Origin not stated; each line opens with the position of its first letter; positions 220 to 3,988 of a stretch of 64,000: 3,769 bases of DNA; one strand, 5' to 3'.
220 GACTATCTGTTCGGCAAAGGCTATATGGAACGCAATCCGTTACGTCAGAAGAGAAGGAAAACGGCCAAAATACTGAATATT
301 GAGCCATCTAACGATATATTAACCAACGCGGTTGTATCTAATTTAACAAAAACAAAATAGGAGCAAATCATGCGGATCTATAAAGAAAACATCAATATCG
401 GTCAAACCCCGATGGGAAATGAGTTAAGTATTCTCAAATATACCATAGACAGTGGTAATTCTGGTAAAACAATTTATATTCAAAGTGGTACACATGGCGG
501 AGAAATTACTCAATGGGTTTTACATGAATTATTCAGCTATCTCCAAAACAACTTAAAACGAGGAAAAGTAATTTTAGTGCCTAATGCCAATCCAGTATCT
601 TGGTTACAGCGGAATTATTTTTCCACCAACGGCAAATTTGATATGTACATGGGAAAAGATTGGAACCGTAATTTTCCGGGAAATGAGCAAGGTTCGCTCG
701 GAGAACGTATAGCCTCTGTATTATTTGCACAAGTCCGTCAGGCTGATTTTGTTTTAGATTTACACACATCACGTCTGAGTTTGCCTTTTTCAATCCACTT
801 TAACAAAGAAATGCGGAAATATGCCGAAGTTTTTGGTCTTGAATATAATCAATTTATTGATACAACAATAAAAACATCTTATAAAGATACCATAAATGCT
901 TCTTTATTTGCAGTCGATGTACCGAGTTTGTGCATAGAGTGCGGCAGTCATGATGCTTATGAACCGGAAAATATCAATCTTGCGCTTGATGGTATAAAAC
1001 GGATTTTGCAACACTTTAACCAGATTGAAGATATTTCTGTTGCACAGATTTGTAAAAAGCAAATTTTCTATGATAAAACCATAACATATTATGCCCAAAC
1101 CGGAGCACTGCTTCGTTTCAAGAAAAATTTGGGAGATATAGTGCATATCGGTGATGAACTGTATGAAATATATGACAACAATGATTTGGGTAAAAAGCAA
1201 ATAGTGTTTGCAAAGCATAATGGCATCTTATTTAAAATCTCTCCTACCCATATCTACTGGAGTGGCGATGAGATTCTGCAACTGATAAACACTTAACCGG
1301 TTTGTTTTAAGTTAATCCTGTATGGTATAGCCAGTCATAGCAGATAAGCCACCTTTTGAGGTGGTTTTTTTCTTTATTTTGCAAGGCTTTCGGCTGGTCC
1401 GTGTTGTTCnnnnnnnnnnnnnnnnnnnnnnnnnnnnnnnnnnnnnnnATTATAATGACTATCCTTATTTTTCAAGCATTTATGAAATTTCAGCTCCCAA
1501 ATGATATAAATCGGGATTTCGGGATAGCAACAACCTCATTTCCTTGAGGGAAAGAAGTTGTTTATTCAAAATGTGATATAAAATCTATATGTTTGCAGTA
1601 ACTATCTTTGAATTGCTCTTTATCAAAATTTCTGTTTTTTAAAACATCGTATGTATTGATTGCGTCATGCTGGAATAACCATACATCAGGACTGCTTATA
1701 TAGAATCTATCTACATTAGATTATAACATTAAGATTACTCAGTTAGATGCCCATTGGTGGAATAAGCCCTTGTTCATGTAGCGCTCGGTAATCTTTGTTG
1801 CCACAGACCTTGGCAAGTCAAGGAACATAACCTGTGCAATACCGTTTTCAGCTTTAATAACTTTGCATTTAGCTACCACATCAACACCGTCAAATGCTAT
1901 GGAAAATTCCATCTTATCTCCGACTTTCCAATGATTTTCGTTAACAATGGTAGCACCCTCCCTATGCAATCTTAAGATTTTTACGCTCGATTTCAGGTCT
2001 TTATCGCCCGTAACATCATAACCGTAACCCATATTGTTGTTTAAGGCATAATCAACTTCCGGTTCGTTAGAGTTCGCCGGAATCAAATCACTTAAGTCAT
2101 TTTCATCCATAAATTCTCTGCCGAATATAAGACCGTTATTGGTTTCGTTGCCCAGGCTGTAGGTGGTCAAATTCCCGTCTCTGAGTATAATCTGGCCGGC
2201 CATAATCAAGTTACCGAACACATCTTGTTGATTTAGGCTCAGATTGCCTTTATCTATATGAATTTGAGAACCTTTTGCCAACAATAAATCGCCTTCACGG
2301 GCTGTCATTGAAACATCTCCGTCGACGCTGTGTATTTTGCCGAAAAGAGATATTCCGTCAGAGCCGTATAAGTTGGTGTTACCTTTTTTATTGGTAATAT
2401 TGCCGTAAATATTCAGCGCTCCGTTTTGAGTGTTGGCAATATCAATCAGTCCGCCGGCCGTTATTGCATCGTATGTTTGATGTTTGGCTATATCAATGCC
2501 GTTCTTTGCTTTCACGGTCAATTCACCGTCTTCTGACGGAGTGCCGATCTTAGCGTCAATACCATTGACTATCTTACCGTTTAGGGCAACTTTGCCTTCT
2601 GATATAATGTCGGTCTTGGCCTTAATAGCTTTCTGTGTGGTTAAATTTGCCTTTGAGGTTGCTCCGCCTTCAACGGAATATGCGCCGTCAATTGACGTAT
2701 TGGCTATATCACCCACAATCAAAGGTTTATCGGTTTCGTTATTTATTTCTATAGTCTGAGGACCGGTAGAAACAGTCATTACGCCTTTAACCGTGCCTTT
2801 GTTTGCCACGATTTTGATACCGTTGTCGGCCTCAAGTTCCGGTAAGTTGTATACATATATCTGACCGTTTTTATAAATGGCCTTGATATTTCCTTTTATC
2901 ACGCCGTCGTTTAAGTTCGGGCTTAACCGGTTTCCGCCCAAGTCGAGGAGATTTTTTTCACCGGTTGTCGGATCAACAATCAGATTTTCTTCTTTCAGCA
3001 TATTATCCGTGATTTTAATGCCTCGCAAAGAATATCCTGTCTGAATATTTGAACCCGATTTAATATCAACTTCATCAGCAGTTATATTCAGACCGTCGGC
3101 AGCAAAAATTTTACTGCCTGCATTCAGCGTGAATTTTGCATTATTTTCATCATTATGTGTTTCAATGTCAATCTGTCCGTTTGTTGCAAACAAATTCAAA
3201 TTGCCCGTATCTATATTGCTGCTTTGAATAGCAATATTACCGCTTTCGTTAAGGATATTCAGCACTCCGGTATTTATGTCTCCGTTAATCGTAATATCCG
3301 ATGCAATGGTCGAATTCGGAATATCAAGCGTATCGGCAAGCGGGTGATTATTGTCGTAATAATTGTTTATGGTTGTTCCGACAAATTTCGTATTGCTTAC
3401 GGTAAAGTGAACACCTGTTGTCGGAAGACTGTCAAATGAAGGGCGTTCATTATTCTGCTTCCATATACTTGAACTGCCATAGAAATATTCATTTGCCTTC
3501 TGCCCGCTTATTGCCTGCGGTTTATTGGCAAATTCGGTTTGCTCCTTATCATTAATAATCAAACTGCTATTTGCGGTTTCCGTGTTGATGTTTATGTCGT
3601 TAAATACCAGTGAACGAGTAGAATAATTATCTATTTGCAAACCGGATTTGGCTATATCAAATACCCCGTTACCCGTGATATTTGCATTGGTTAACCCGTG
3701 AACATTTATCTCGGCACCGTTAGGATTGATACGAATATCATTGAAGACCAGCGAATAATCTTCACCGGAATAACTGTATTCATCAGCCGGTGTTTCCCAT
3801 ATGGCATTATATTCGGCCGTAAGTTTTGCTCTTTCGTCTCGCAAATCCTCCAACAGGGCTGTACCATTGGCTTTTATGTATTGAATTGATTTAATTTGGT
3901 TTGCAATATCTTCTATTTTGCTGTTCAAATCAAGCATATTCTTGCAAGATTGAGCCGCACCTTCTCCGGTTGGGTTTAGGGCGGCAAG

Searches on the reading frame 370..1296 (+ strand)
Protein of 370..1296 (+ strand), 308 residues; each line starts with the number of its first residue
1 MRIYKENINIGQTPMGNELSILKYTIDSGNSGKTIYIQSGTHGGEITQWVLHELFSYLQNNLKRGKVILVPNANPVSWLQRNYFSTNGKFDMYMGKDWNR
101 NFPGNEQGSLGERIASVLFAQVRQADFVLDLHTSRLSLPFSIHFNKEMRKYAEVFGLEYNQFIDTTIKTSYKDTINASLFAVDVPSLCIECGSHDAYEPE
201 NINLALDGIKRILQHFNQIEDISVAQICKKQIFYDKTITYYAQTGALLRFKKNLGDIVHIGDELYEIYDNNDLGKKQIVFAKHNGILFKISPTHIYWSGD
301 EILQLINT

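Call 46: search_protein_families(library=pfam, proteins=[window:370-1296:+], max_evalue=0.1)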
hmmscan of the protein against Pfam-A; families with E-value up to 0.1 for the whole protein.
window:370-1296:+ (308 aa): 2 families
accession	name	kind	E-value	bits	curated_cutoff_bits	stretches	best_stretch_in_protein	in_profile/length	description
PF24827.1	AstE_AspA_cat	-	8.6e-18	65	25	1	32-215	2-191/192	Succinylglutamate desuccinylase/Aspartoacylase catalytic domain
PF00246.29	Peptidase_M14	-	0.00031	20.9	21.6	1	8-105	19-136/286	Zinc carboxypeptidase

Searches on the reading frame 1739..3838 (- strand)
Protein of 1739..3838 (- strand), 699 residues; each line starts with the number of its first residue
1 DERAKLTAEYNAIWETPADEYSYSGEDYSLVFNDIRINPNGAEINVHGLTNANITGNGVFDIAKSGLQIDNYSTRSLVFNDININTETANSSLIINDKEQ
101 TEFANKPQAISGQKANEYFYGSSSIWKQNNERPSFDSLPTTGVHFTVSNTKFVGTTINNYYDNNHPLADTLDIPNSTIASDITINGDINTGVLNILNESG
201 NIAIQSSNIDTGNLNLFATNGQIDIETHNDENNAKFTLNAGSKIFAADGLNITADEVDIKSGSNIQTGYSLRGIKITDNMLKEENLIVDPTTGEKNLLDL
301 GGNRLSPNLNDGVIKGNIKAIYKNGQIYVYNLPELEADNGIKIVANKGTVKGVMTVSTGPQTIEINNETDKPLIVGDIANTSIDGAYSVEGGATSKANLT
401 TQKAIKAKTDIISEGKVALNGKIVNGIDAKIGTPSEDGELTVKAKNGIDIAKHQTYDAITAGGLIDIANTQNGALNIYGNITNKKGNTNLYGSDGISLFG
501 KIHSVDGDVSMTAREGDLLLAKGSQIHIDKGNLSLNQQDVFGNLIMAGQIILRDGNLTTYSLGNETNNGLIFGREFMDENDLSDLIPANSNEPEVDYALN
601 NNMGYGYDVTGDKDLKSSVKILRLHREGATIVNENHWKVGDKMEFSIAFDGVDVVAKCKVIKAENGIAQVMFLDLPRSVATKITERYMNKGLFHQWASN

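Call 75: search_protein_families(library=pfam, proteins=[window:1739-3838:-], max_evalue=0.001)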
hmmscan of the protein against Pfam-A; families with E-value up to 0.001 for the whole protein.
window:1739-3838:- (699 aa): 1 family
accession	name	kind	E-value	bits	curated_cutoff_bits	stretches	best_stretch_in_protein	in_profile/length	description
PF10106.14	DUF2345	-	1.7e-05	25.1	30.7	0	501-536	98-133/151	Uncharacterized protein conserved in bacteria (DUF2345)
